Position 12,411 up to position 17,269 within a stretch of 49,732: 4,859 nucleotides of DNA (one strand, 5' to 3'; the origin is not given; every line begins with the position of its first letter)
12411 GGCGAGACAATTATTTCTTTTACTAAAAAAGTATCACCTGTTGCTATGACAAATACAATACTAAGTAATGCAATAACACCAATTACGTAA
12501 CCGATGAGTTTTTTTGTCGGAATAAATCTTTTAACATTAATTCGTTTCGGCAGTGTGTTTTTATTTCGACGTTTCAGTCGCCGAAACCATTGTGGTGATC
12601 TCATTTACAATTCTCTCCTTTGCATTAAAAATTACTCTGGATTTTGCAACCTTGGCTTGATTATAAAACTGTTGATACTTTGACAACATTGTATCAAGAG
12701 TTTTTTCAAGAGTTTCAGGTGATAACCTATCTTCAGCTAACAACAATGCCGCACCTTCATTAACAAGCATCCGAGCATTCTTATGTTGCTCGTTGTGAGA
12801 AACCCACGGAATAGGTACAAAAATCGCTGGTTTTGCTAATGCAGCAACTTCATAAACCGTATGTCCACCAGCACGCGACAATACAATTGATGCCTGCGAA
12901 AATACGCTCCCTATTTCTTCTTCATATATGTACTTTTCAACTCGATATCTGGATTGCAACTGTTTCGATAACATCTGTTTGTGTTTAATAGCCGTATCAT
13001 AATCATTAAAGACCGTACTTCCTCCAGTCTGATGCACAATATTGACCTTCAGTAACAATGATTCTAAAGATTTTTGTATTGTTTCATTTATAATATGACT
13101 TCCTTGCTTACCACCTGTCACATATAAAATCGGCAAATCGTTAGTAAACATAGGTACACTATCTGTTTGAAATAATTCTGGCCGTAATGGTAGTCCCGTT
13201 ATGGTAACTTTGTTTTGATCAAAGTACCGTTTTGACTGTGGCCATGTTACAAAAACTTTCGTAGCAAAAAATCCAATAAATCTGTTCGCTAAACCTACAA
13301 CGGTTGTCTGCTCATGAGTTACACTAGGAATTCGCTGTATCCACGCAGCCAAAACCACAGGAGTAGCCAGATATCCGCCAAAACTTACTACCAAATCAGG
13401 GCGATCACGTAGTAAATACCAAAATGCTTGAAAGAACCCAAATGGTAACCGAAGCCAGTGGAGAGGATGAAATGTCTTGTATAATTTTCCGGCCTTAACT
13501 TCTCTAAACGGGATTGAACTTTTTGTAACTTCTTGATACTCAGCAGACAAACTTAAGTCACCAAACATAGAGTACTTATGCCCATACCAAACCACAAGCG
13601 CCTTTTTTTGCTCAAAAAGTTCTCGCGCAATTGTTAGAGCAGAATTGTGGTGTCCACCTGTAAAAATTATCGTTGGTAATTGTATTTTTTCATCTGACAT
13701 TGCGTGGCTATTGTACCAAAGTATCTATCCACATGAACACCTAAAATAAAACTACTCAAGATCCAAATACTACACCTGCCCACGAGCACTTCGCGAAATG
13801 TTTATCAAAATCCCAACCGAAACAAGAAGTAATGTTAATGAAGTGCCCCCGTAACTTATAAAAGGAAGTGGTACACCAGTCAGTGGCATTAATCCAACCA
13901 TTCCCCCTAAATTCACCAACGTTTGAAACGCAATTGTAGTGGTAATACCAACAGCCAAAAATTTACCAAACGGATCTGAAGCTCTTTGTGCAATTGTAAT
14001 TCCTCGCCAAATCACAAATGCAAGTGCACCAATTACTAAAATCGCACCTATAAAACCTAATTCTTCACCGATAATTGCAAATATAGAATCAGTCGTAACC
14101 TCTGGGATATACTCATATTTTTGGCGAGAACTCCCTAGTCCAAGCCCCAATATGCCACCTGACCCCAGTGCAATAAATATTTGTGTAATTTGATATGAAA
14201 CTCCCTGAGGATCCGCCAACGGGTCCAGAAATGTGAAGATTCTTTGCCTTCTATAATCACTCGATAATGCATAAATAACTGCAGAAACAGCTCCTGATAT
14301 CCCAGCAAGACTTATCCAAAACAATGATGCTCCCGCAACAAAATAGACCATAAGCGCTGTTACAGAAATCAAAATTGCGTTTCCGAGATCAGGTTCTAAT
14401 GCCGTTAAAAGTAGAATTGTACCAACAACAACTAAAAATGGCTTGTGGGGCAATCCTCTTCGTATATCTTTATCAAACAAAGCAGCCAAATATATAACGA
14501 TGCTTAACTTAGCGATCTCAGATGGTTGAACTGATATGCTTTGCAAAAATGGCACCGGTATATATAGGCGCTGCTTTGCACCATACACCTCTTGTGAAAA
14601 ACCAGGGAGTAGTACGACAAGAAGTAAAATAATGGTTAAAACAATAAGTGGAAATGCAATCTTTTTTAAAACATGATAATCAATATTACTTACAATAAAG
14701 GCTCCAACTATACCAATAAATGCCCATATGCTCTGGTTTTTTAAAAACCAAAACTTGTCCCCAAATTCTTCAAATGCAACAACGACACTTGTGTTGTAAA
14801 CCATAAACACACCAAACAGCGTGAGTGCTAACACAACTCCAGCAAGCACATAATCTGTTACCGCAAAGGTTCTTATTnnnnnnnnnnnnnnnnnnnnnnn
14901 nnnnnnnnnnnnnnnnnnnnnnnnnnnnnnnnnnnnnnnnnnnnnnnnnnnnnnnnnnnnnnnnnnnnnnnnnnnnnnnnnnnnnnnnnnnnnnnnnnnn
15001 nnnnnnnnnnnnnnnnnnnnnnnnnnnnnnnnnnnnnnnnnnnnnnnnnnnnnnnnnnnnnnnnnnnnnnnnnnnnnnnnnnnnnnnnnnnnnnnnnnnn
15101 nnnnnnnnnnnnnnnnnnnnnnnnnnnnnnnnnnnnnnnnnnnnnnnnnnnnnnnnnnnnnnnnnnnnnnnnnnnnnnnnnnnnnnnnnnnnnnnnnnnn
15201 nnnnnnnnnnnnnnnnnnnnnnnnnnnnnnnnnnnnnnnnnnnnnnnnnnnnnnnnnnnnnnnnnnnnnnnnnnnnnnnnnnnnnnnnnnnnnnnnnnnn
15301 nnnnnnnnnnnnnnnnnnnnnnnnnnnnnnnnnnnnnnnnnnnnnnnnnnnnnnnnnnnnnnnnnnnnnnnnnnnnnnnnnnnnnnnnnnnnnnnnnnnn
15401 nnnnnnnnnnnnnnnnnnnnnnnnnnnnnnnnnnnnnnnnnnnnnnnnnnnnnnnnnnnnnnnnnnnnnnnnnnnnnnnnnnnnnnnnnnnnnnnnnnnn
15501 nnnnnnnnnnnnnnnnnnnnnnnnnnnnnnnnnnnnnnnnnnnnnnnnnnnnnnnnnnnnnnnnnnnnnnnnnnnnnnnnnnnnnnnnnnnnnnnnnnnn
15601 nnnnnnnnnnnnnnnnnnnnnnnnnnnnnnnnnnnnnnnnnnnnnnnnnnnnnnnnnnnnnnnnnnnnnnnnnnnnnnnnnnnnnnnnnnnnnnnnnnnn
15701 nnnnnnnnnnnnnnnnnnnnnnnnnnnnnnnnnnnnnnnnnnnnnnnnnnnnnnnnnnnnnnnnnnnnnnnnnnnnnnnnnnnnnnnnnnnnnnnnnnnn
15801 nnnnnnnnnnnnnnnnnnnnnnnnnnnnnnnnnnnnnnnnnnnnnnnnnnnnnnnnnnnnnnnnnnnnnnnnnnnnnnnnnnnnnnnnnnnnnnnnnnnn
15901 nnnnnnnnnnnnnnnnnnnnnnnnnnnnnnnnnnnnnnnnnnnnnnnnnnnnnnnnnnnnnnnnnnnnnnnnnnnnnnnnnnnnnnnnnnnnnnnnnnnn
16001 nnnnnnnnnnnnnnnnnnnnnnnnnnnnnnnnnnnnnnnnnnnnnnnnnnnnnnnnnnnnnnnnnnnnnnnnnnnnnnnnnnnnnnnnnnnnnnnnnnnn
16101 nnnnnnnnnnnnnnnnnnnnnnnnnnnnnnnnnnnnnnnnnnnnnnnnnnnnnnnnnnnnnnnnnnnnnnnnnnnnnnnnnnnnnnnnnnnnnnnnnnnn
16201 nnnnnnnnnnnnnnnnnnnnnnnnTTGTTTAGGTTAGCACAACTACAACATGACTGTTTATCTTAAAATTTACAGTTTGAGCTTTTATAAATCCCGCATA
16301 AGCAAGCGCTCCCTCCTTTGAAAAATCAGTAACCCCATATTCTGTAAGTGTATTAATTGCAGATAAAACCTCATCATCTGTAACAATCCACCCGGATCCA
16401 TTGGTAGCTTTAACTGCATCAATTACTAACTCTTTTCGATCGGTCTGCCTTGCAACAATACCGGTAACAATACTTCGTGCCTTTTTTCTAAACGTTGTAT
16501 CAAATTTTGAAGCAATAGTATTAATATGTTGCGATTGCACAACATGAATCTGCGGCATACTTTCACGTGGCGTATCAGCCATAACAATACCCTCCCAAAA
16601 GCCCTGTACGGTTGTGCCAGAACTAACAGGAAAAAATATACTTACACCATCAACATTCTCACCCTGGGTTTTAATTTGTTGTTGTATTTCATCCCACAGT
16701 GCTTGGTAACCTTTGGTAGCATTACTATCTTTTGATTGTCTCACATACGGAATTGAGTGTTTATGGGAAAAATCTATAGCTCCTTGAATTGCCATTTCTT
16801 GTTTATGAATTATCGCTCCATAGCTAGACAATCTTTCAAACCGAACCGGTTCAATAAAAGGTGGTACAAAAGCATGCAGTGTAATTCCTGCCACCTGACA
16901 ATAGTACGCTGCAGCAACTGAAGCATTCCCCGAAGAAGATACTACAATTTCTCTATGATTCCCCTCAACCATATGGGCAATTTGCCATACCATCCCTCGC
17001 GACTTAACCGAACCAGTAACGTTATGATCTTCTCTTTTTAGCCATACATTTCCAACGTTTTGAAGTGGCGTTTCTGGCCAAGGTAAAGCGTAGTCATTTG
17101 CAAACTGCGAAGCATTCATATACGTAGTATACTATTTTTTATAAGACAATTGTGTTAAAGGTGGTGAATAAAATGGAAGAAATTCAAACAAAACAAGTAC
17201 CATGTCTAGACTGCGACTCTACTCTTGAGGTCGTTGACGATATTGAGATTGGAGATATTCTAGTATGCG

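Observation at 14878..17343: ATP-grasp ligase + fold-type-II PLP enzyme + LysW-like carrier occupy the murD slot between mraY and ftsW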

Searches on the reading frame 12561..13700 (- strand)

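Call 10: search_protein_families(library=ncbifam, proteins=[window:12561-13700:-], max_evalue=0.001)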
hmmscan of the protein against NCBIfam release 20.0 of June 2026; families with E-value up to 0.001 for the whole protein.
window:12561-13700:- (379 aa): 6 families
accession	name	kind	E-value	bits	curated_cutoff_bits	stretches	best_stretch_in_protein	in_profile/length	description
TIGR01133.1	murG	equivalog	2.1e-53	181.6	250.25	1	14-367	15-352/353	undecaprenyldiphospho-muramoylpentapeptide beta-N-acetylglucosaminyltransferase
NF009102.0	PRK12446.1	equivalog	7.4e-44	150.1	339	1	52-350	40-333/352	undecaprenyldiphospho-muramoylpentapeptide beta-N-acetylglucosaminyltransferase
NF010135.0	PRK13609.1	equivalog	2.7e-07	29.9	500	1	161-371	168-368/388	diglucosyl diacylglycerol synthase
TIGR00661.1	MJ1255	subfamily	2.5e-05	23.7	195.9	1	259-338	237-312/321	MJ1255/VC2487 family glycosyltransferase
NF041549.1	PssD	equivalog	3.1e-05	24.3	110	1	14-162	6-144/151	PssD/Cps14F family polysaccharide biosynthesis glycosyltransferase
NF041548.1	PssE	equivalog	4.7e-05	23.4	120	1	254-344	43-133/146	PssE/Cps14G family polysaccharide biosynthesis glycosyltransferase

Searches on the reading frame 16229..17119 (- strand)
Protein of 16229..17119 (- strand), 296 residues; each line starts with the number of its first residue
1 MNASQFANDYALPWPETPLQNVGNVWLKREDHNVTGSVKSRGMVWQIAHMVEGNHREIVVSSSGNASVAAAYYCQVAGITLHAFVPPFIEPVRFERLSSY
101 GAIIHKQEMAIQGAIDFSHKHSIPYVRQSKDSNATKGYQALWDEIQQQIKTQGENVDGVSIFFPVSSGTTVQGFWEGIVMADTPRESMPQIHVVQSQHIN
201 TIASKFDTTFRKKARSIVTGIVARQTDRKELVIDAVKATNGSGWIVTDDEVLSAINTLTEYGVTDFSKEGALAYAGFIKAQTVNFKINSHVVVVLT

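Call 3: search_protein_families(library=pfam, proteins=[window:16229-17119:-], max_evalue=0.01)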
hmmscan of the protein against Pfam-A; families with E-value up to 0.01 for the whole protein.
window:16229-17119:- (296 aa): 1 family
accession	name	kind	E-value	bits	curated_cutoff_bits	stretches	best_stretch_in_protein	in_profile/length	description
PF00291.31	PALP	-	1.9e-40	139.5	35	1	23-296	22-294/295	Pyridoxal-phosphate dependent enzyme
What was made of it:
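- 16229..17119 (-): Fold-type-II PLP enzyme, 296 aa. It is a ThrC-like family of its own, with PLP lysine K39, an SSSGNA carboxylate loop and a PVSSGT phosphate loop. PF00291 at E 1.9e-40 (call 3).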

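Call 4: search_protein_families(library=ncbifam, proteins=[window:16229-17119:-], max_evalue=0.01)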
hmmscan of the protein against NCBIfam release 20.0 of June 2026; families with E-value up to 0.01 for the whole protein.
window:16229-17119:- (296 aa): 30 families (the best 25 are shown)
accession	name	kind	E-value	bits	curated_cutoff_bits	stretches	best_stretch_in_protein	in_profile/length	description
NF006205.0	PRK08329.1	equivalog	3.3e-29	101.9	358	1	16-295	64-339/347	threonine synthase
NF005035.0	PRK06450.1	equivalog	2.3e-28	99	301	1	16-282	58-323/338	threonine synthase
NF004170.0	PRK05638.1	equivalog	1.2e-21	76.9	421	1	24-296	81-352/442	threonine synthase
NF006050.0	PRK08197.1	equivalog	6.7e-21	74.5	303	1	21-283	94-364/406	threonine synthase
NF004996.0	PRK06381.1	equivalog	1.4e-19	70.2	266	1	21-296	29-315/319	threonine synthase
NF006094.0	PRK08246.1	subfamily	7.4e-16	58.4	331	1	23-277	37-282/310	serine/threonine dehydratase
TIGR01127.1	ilvA_1Cterm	equivalog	6e-15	55.1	378.75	1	23-294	15-280/380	threonine ammonia-lyase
NF005292.0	PRK06815.1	equivalog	1e-10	41.2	371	1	23-174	36-186/320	threonine/serine dehydratase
TIGR00260.1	thrC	equivalog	2.6e-10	40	167.1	1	16-98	32-117/340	threonine synthase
TIGR03945.1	PLP_SbnA_fam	equivalog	3e-10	39.7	349.95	1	24-107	23-110/304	2,3-diaminopropionate biosynthesis protein SbnA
NF006390.0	PRK08639.1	equivalog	3e-10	39.7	421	1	24-277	41-294/418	threonine ammonia-lyase IlvA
NF006674.0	PRK09224.1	subfamily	3.3e-09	36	577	1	24-282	41-296/508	threonine ammonia-lyase IlvA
TIGR02079.1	THD1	equivalog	4.6e-09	35.5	440.55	1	23-188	31-199/410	threonine ammonia-lyase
NF005600.0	PRK07334.1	equivalog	5.9e-09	35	496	1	24-281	44-295/408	threonine ammonia-lyase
NF005147.0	PRK06608.1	equivalog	6.9e-09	34.9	380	1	24-168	40-183/339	serine/threonine dehydratase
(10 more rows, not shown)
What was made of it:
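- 16229..17119 (-): All NCBIfam threonine-synthase, dehydratase and CysK models score far below their cut-offs (call 4).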

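Call 16: search_solved_structures(query=window:16229-17119:-, max_evalue=0.001, show_alignments=2)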
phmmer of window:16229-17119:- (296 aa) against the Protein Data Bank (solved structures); distinct sequences matched with E-value up to 0.001: 19.
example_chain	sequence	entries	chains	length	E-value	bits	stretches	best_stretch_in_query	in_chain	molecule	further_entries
2zsj_A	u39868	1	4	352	2e-11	47.3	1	23-288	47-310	Threonine synthase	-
6cgq_A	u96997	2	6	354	3.7e-10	43.1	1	25-296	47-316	Threonine synthase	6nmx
1uim_A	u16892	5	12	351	1.2e-06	31.6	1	15-87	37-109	Threonine Synthase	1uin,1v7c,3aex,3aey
2d1f_A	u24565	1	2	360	1.6e-06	31.2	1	24-104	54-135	Threonine synthase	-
5b55_A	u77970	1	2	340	2.3e-05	27.4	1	24-176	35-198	Cysteine synthase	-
5b53_A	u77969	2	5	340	2.4e-05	27.4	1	24-176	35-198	Cysteine synthase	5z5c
2v03_A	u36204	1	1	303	6.2e-05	26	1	21-118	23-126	Cysteine synthase B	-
2bhs_A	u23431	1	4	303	6.3e-05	26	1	21-118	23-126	CYSTEINE SYNTHASE B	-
2bht_A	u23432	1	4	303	6.8e-05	25.9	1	21-118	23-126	CYSTEINE SYNTHASE B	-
1pwe_A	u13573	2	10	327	0.00011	25.1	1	24-149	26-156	L-serine dehydratase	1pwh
5d86_A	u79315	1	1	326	0.00012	25.1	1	24-106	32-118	Probable siderophore biosynthesis protein SbnA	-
5d84_A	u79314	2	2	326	0.00012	25.1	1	24-106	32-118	Probable siderophore biosynthesis protein SbnA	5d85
5d87_A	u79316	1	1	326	0.00012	25.1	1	24-106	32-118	Probable siderophore biosynthesis protein SbnA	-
4h27_A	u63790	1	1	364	0.00012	25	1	24-105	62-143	L-serine dehydratase/L-threonine deaminase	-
2jc3_A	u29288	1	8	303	0.00023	24.1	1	21-118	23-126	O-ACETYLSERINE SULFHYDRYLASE B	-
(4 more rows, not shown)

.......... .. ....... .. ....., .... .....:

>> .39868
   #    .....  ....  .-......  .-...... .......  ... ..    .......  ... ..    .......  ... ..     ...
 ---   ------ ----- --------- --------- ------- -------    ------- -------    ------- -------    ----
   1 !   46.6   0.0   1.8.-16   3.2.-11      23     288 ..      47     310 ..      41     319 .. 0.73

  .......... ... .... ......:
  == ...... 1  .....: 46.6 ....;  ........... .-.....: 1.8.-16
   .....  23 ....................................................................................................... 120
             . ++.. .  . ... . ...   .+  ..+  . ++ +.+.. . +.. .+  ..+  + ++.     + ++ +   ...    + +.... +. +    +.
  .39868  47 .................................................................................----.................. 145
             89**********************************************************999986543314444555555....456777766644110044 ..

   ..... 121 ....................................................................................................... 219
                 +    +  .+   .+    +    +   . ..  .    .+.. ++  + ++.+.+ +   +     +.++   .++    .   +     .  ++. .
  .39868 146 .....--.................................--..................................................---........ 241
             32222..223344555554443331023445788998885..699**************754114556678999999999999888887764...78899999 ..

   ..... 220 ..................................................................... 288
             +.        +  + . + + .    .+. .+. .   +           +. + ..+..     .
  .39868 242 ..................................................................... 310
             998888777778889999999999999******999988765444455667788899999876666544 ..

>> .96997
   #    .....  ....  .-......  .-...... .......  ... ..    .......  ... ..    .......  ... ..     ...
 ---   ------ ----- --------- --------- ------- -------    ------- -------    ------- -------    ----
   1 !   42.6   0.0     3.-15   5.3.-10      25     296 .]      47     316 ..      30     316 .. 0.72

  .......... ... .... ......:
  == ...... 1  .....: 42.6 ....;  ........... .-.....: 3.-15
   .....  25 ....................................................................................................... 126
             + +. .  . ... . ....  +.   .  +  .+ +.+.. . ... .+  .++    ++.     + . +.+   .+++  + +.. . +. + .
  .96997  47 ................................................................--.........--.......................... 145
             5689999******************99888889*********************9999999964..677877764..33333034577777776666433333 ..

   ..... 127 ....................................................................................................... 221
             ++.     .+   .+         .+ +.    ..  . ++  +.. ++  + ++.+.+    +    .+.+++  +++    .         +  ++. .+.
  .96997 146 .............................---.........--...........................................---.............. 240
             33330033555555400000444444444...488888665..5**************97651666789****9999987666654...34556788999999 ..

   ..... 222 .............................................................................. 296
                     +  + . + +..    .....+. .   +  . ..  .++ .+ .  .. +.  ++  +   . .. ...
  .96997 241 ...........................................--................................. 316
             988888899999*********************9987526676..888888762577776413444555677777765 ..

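Call 66: search_solved_structures(query=A4, max_evalue=0.001, show_alignments=1)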
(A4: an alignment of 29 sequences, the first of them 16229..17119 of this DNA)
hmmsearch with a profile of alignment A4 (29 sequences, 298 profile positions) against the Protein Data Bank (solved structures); distinct sequences matched with E-value up to 0.001: 153 (the best 60 are shown).
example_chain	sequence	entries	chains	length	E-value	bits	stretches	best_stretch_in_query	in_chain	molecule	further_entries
2zsj_A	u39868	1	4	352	1.2e-39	139.5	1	3-295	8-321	Threonine synthase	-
6cgq_A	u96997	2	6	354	2.1e-38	135.4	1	3-295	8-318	Threonine synthase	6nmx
2d1f_A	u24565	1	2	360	7.2e-34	120.5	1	23-295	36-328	Threonine synthase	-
1uim_A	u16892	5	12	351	1.2e-32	116.5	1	3-295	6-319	Threonine Synthase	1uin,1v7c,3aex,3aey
4h27_A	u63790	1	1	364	7.8e-27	97.4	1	29-283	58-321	L-serine dehydratase/L-threonine deaminase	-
2gn0_A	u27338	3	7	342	1.9e-26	96.1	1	31-295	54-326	Threonine dehydratase catabolic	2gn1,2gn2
1pwe_A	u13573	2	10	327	1.1e-25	93.7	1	29-276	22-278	L-serine dehydratase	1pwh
2rkb_A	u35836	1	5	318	2.6e-25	92.4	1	33-277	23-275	Serine dehydratase-like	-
1p5j_A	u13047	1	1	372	4.1e-25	91.8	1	29-283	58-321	L-serine dehydratase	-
6lut_A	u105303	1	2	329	6.1e-25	91.2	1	24-295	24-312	Probable serine racemase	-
8y1j_A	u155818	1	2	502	5.1e-24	88.2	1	30-295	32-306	L-threonine dehydratase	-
5ybw_A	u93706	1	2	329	6.7e-24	87.8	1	31-295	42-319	Aspartate racemase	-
3hmk_A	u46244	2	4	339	4.3e-22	81.8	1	21-295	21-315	Serine racemase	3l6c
5cvc_A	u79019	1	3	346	5.4e-22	81.5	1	29-277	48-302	Serine racemase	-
3iau_A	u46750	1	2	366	1.3e-20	77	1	33-296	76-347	Threonine deaminase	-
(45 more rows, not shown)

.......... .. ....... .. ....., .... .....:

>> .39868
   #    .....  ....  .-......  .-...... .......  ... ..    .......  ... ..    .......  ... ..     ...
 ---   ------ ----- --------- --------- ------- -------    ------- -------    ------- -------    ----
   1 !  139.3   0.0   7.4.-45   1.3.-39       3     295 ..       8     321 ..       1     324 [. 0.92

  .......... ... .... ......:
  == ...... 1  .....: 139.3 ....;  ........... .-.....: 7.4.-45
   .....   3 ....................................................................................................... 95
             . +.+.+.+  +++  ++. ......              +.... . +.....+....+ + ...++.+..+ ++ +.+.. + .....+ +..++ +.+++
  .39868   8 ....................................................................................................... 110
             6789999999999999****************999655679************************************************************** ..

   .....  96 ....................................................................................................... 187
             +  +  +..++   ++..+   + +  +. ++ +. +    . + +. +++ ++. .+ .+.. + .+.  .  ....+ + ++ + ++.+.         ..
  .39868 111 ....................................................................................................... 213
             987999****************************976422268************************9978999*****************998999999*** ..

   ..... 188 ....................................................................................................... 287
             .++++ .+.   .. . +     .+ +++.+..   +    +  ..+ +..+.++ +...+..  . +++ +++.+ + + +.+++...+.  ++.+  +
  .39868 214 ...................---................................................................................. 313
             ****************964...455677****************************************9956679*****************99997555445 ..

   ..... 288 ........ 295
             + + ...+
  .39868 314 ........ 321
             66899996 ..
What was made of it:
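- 16229..17119 (-): The family profile scores 1e-39 against ThrC 2zsj, 1e-27 against dehydratases and 1e-25 against Ser/Asp racemases (call 66).
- On Threonine synthase (ThrC): ThrC is nevertheless the nearest solved clade (call 66).
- On Fold-type-II amino-acid racemases (Ser/Asp racemase): Racemases score 1e-24 to 1e-25, below ThrC (call 66).
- Fold type II includes Ser/Asp racemases, which score 1e-24 to 1e-25 against the family profile (call 66). The PLP family is closer to threonine synthases (1e-39) than to racemases (1e-25) (call 66). The PLP family is closest to ThrC (call 66).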
